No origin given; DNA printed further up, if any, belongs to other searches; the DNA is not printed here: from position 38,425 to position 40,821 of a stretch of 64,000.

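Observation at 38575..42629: Nine-haem c-type cytochrome with a T9SS sorting tail, downstream of an outer-membrane barrel gene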

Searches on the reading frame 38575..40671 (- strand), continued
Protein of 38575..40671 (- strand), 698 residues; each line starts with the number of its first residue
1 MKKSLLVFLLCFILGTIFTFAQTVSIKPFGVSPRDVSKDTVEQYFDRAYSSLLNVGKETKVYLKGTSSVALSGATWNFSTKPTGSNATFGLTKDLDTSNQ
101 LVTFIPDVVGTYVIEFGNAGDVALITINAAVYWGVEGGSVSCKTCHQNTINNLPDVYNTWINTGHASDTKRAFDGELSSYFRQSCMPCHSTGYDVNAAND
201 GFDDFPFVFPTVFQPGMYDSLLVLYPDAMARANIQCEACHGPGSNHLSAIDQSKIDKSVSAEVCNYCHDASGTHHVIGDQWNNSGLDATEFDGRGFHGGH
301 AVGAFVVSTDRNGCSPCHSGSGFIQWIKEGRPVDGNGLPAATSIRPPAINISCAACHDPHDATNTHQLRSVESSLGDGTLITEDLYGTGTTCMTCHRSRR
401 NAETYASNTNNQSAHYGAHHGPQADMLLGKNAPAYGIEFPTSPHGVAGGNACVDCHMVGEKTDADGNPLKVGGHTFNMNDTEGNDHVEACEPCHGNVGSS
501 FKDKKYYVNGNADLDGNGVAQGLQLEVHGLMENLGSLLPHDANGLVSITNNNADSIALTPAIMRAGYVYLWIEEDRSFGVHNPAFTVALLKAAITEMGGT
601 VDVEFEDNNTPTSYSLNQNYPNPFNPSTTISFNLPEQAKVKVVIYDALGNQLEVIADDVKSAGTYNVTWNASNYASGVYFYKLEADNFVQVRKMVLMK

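Call 85: search_protein_families(library=pfam, proteins=[L024:6926-7381:-, L024:5832-6914:-, L024:4546-5829:-, L024:2886-4565:-, L024:817-2754:-, L031:2525-3097:+, L031:3118-3987:+, L031:3950-5176:+, L029:5113-6612:-, L032:3120-4616:+], max_evalue=0.001)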
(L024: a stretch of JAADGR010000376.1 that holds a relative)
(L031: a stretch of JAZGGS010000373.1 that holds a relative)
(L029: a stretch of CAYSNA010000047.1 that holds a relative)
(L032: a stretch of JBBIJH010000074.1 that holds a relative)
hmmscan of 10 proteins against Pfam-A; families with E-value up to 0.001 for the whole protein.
L024:6926-7381:- (151 aa): 2 families
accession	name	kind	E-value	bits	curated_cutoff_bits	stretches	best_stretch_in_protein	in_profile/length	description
PF00355.32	Rieske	-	4.8e-12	46.1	20.3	1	53-134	3-85/88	Rieske [2Fe-2S] domain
PF25471.1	TM_PetC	-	0.00082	19.5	37.1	0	10-44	6-40/48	Iron-sulfur subunit PetC transmembrane anchor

L024:5832-6914:- (360 aa): 4 families
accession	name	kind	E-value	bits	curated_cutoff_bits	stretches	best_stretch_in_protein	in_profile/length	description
PF00033.24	Cytochrome_B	-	4.1e-52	177.2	27.2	1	35-214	11-189/189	Cytochrome b/b6/petB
PF13631.11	Cytochrom_B_N_2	-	5.6e-41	140.7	27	1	96-264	2-166/169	Cytochrome b(N-terminal)/b6/petB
PF00032.22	Cytochrom_B_C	-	2.8e-07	31.2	20.7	1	273-354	6-81/102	Cytochrome b(C-terminal)/b6/petD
PF14358.11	DUF4405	-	0.00078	20.3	26.7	1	43-106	5-63/66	Domain of unknown function (DUF4405)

L024:4546-5829:- (427 aa): 5 families
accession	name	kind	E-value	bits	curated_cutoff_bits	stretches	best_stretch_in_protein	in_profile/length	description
PF09699.15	Paired_CXXCH_1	-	2.6e-15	56.3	20.6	1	268-302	7-39/41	Doubled CXXCH motif (Paired_CXXCH_1)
PF14522.11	Cytochrome_C7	-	2.3e-12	47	24.8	0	263-303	10-52/67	Cytochrome c7 and related cytochrome c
PF14537.11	Cytochrom_c3_2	-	2.8e-12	47.3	25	1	63-182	2-78/79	Cytochrome c3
PF22113.1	Mtrc-MtrF_II-IV_dom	-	4.7e-09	36.4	30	0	62-158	76-167/176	Outer membrane cytochrome MtrC/MtrF-like, domains II/IV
PF22678.1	Cytochrom_c_NrfB-like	-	0.00022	22.1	27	0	29-83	25-74/89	Cytochrome c-type protein NrfB-like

L024:2886-4565:- (559 aa): 1 family
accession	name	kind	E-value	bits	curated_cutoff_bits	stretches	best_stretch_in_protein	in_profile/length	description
PF10101.14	DUF2339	-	3.9e-08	33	33.6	1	478-550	586-658/659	Predicted membrane protein (DUF2339)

L024:817-2754:- (645 aa): 5 families
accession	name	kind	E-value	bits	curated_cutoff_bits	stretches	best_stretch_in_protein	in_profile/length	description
PF18962.6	Por_Secre_tail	-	2.8e-10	40.8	27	1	567-642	2-74/75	Secretion system C-terminal sorting domain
PF13435.11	Cytochrome_C554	-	4e-07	31.3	20.8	0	168-216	17-65/84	Cytochrome c554 and c-prime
PF14522.11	Cytochrome_C7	-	1.3e-05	25.3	24.8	0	250-299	9-52/67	Cytochrome c7 and related cytochrome c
PF13860.13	FlgD_ig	-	0.00041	20.7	27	0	583-631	21-74/79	FlgD Ig-like domain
PF14537.11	Cytochrom_c3_2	-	0.00047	21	25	0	253-297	25-66/79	Cytochrome c3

L031:2525-3097:+ (190 aa): 2 families
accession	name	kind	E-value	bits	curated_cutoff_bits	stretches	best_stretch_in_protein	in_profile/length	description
PF14522.11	Cytochrome_C7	-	1.2e-09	38.3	24.8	2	70-134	1-67/67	Cytochrome c7 and related cytochrome c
PF02085.21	Cytochrom_CIII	-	1.8e-08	35.1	22.9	1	65-99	16-47/101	Class III cytochrome C family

L031:3118-3987:+ (289 aa): 10 families
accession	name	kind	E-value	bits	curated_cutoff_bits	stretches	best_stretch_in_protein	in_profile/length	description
PF13247.11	Fer4_11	-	6.1e-23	81.4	26.2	1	95-189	5-99/100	4Fe-4S dicluster domain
PF12838.12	Fer4_7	-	1.7e-09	38.4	27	2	131-184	1-52/52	4Fe-4S dicluster domain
PF12797.12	Fer4_2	-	8.3e-08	32.1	24.5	1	125-144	3-22/22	4Fe-4S binding domain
PF00037.32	Fer4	-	1.6e-07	31.3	21.1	1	125-146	1-22/24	4Fe-4S binding domain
PF14697.11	Fer4_21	-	5.6e-07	30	35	1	98-144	6-53/59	4Fe-4S dicluster domain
PF13237.11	Fer4_10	-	1.2e-06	28.8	25.5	1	128-181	5-53/53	4Fe-4S dicluster domain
PF13187.11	Fer4_9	-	1.3e-06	28.8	27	0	131-184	1-51/52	4Fe-4S dicluster domain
PF12837.12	Fer4_6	-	2.8e-06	27.5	25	2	126-146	3-23/24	4Fe-4S binding domain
PF25160.1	LdpA_Fe-S-bd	-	1.8e-05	24.8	27.6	0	102-146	4-42/49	LdpA Fe-S cluster-binding domain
PF10518.14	TAT_signal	-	0.00054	20.2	22.7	1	1-19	2-20/21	TAT (twin-arginine translocation) pathway signal sequence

L031:3950-5176:+ (408 aa): 1 family
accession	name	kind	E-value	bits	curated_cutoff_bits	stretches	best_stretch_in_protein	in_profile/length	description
PF03916.19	NrfD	-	2.2e-14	54.3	25.8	1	67-360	2-304/313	Polysulphide reductase, NrfD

L029:5113-6612:- (499 aa): 2 families
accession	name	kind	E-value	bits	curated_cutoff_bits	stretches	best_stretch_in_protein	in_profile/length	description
PF03264.19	Cytochrom_NNT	-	1.9e-08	34.7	24.1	1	98-187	6-99/174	NapC/NirT cytochrome c family, N-terminal region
PF14522.11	Cytochrome_C7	-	3.9e-05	23.8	24.8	0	422-451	41-66/67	Cytochrome c7 and related cytochrome c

L032:3120-4616:+ (498 aa): 3 families
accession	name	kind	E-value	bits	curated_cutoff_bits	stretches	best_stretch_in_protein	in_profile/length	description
PF03264.19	Cytochrom_NNT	-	7.7e-11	42.5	24.1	1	103-187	11-99/174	NapC/NirT cytochrome c family, N-terminal region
PF14537.11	Cytochrom_c3_2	-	4.9e-08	33.8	25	1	429-496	7-65/79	Cytochrome c3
PF14522.11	Cytochrome_C7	-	2.9e-06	27.5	24.8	0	423-456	43-67/67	Cytochrome c7 and related cytochrome c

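Call 86: search_protein_families(library=pfam, proteins=[L048:16122-16745:-, L048:14134-16035:-, L048:13291-14067:-, L048:12542-13333:-, L048:11334-12545:-, L048:10359-11285:-, L040:10139-11689:+, L044:14910-16151:+, L044:16353-17291:+, L044:11704-14787:+], max_evalue=0.001)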
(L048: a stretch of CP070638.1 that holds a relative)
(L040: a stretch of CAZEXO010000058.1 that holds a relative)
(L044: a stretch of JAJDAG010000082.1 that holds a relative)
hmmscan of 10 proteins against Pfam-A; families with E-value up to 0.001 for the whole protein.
L048:16122-16745:- (207 aa): 6 families
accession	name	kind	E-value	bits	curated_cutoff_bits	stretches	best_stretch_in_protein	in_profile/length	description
PF13435.11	Cytochrome_C554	-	2.3e-18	67.3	20.8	1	33-132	2-84/84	Cytochrome c554 and c-prime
PF22113.1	Mtrc-MtrF_II-IV_dom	-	7.9e-10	39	30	1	30-138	81-170/176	Outer membrane cytochrome MtrC/MtrF-like, domains II/IV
PF14522.11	Cytochrome_C7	-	3.7e-07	30.3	24.8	1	120-175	8-53/67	Cytochrome c7 and related cytochrome c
PF09699.15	Paired_CXXCH_1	-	4.6e-05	23.5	20.6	0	125-173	6-39/41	Doubled CXXCH motif (Paired_CXXCH_1)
PF02085.21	Cytochrom_CIII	-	0.00018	22.2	22.9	0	32-131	32-101/101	Class III cytochrome C family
PF14537.11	Cytochrom_c3_2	-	0.00097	20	25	0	122-183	4-46/79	Cytochrome c3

L048:14134-16035:- (633 aa): 5 families
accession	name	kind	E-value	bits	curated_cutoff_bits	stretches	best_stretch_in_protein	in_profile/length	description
PF14522.11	Cytochrome_C7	-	1.4e-21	76.5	24.8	1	177-233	13-66/67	Cytochrome c7 and related cytochrome c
PF14537.11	Cytochrom_c3_2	-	1.5e-20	73.9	25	2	255-347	4-78/79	Cytochrome c3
PF22113.1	Mtrc-MtrF_II-IV_dom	-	1.7e-09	37.9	30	0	203-350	3-166/176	Outer membrane cytochrome MtrC/MtrF-like, domains II/IV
PF02085.21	Cytochrom_CIII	-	5.5e-08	33.5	22.9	0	500-571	28-101/101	Class III cytochrome C family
PF03264.19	Cytochrom_NNT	-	7.9e-08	32.7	24.1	1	8-86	7-95/174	NapC/NirT cytochrome c family, N-terminal region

L048:13291-14067:- (258 aa): 3 families
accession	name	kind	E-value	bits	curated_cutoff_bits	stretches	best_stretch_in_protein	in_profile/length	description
PF14522.11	Cytochrome_C7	-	2.6e-10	40.4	24.8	0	188-249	14-66/67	Cytochrome c7 and related cytochrome c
PF09699.15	Paired_CXXCH_1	-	8.3e-09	35.4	20.6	0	190-225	9-39/41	Doubled CXXCH motif (Paired_CXXCH_1)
PF14537.11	Cytochrom_c3_2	-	8.5e-08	33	25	0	189-254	8-69/79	Cytochrome c3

L048:12542-13333:- (263 aa): 16 families
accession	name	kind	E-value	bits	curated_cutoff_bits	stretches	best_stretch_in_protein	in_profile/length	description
PF13247.11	Fer4_11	-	2.6e-29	101.8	26.2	1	129-223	3-99/100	4Fe-4S dicluster domain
PF12837.12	Fer4_6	-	3.2e-18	65.2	25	2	160-182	1-23/24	4Fe-4S binding domain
PF12838.12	Fer4_7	-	9.7e-17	61.6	27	4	66-152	1-52/52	4Fe-4S dicluster domain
PF00037.32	Fer4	-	5.3e-16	58.1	21.1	2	162-183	2-23/24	4Fe-4S binding domain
PF13237.11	Fer4_10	-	6.8e-15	55.2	25.5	3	132-179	5-53/53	4Fe-4S dicluster domain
PF12797.12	Fer4_2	-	6.8e-15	54.3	24.5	2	160-180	2-22/22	4Fe-4S binding domain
PF25160.1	LdpA_Fe-S-bd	-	4.7e-12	45.9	27.6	2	139-181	5-41/49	LdpA Fe-S cluster-binding domain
PF13187.11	Fer4_9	-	9.6e-12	45.2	27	3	136-182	2-51/52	4Fe-4S dicluster domain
PF12798.12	Fer4_3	-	3.9e-09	37.1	27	0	168-182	1-15/15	4Fe-4S binding domain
PF13183.11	Fer4_8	-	1.6e-08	35.4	27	1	64-151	2-67/68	4Fe-4S dicluster domain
PF14697.11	Fer4_21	-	1.7e-07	31.7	35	1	163-217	3-54/59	4Fe-4S dicluster domain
PF13534.11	Fer4_17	-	2.7e-06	28.2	22.2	0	66-86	1-21/61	4Fe-4S dicluster domain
PF13484.11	Fer4_16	-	3.4e-06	28.2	30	0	66-79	1-14/66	4Fe-4S double cluster binding domain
PF12800.12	Fer4_4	-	1.8e-05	25.1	24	0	65-79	2-16/17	4Fe-4S binding domain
PF13459.11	Fer4_15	-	0.0005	21.2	22.4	0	161-179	1-19/66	4Fe-4S single cluster domain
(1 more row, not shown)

L048:11334-12545:- (403 aa): 1 family
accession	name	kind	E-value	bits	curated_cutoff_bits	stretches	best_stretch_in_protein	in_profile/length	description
PF03916.19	NrfD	-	2.2e-37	129.8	25.8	1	25-347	8-311/313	Polysulphide reductase, NrfD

L048:10359-11285:- (308 aa): 2 families
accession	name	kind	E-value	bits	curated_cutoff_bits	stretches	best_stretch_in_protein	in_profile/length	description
PF13240.11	Zn_Ribbon_1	-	4.1e-05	23.7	25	1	286-307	1-22/23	zinc-ribbon domain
PF13248.11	Zn_ribbon_3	-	0.00098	19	27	0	287-307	5-25/26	zinc-ribbon domain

L040:10139-11689:+ (516 aa): 5 families
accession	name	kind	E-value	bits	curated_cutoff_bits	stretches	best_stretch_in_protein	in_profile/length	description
PF18962.6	Por_Secre_tail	-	3.4e-08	34.1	27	1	438-512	2-73/75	Secretion system C-terminal sorting domain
PF14522.11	Cytochrome_C7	-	1.3e-07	31.7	24.8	0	113-190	12-66/67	Cytochrome c7 and related cytochrome c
PF13435.11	Cytochrome_C554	-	2.8e-07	31.8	20.8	0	40-80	5-63/84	Cytochrome c554 and c-prime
PF14537.11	Cytochrom_c3_2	-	9e-07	29.7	25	0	178-249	21-79/79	Cytochrome c3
PF09699.15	Paired_CXXCH_1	-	1.5e-05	25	20.6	0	219-250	8-38/41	Doubled CXXCH motif (Paired_CXXCH_1)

L044:14910-16151:+ (413 aa): 5 families
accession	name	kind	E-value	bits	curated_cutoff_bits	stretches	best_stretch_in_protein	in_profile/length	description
PF13447.11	Multi-haem_cyto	-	4.5e-29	102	21.9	2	47-215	1-175/269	Seven times multi-haem cytochrome CxxCH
PF14522.11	Cytochrome_C7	-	6e-11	42.5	24.8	1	20-81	12-67/67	Cytochrome c7 and related cytochrome c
PF13435.11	Cytochrome_C554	-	6.8e-11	43.4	20.8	1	75-153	1-84/84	Cytochrome c554 and c-prime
PF09699.15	Paired_CXXCH_1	-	1.9e-09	37.5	20.6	0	146-174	7-38/41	Doubled CXXCH motif (Paired_CXXCH_1)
PF14537.11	Cytochrom_c3_2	-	1.1e-07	32.6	25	0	44-172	2-78/79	Cytochrome c3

L044:16353-17291:+ (312 aa): 3 families
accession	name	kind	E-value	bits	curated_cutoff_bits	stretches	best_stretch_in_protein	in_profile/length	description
PF14522.11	Cytochrome_C7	-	5.3e-08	33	24.8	0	217-281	17-66/67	Cytochrome c7 and related cytochrome c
PF14537.11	Cytochrom_c3_2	-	1.2e-05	26.1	25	0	255-290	6-42/79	Cytochrome c3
PF09698.15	GSu_C4xC__C2xCH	-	6e-05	24.1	21.7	1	213-262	1-36/36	Geobacter CxxxxCH...CXXCH motif (GSu_C4xC__C2xCH)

L044:11704-14787:+ (1027 aa): 5 families
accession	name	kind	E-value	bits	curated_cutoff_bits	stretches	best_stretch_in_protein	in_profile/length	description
PF09459.16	EB_dh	-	5.5e-25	89.2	33.3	1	621-909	31-228/236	Ethylbenzene dehydrogenase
PF18962.6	Por_Secre_tail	-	3.9e-10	40.3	27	1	949-1024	2-74/75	Secretion system C-terminal sorting domain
PF14522.11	Cytochrome_C7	-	1.6e-09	37.8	24.8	0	287-334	12-52/67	Cytochrome c7 and related cytochrome c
PF13435.11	Cytochrome_C554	-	5.5e-06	27.7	20.8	0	401-449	1-58/84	Cytochrome c554 and c-prime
PF22113.1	Mtrc-MtrF_II-IV_dom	-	2.2e-05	24.5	30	1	229-332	24-129/176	Outer membrane cytochrome MtrC/MtrF-like, domains II/IV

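Call 87: search_protein_families(library=ncbifam, proteins=[L029:5113-6612:-, L032:3120-4616:+, L024:4546-5829:-, L031:2525-3097:+], max_evalue=0.001)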
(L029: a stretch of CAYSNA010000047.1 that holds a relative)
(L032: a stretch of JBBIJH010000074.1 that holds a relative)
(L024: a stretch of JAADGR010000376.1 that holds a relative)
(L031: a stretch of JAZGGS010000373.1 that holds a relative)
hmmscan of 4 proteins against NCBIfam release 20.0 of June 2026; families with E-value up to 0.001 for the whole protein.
L029:5113-6612:- (499 aa): 3 families
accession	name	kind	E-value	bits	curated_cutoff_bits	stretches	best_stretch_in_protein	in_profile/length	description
TIGR03153.1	cytochr_NrfH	equivalog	2.6e-12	47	134.2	1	106-210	6-110/138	cytochrome c nitrite reductase small subunit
NF011606.0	PRK15032.1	equivalog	0.00047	19.4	455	0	97-184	14-105/390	pentaheme c-type cytochrome TorC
TIGR02162.1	torC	equivalog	0.00083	18.7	478.2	1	97-188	13-109/387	pentaheme c-type cytochrome TorC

L032:3120-4616:+ (498 aa): 4 families
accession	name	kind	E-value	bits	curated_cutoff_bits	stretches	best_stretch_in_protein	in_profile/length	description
TIGR03153.1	cytochr_NrfH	equivalog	1.8e-13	50.7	134.2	1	105-209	5-109/138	cytochrome c nitrite reductase small subunit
TIGR02162.1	torC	equivalog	0.00015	21.2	478.2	1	120-186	36-107/387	pentaheme c-type cytochrome TorC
NF011606.0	PRK15032.1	equivalog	0.00019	20.7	455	1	105-185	22-106/390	pentaheme c-type cytochrome TorC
NF047727.1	4hemeCytCCctA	equivalog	0.00023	21.3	180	1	425-496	34-105/109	tetraheme c-type cytochrome CctA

L024:4546-5829:- (427 aa): 5 families
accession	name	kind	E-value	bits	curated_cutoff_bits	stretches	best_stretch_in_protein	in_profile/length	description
TIGR03508.1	decahem_SO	subfamily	1.6e-13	50.7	192.2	2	38-114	3-81/258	DmsE family decaheme c-type cytochrome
TIGR01905.1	paired_CXXCH_1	subfamily_domain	3.3e-08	33.3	25.2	1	269-302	8-39/41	doubled CXXCH domain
NF040943.1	cytoc3_ExtM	equivalog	4e-06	25.4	800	1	20-111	2-80/599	selenite/tellurite reduction operon c-type cytochrome ExtM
TIGR03153.1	cytochr_NrfH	equivalog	0.00011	22.3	134.2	0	17-75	7-60/138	cytochrome c nitrite reductase small subunit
TIGR01904.2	GSu_C4xC__C2xCH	domain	0.00012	21.8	27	0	145-185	19-59/73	CxxxxCH/CxxCH domain c-type cytochrome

L031:2525-3097:+ (190 aa): 2 families
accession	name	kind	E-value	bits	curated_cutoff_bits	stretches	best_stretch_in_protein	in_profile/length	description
TIGR04257.1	nanowire_3heme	domain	8.5e-08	32.2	40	1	63-134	6-75/75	c(7)-type cytochrome triheme domain-containing protein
TIGR02349.1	DnaJ_bact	equivalog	4.2e-05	23.1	377.2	1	110-188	144-220/354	molecular chaperone DnaJ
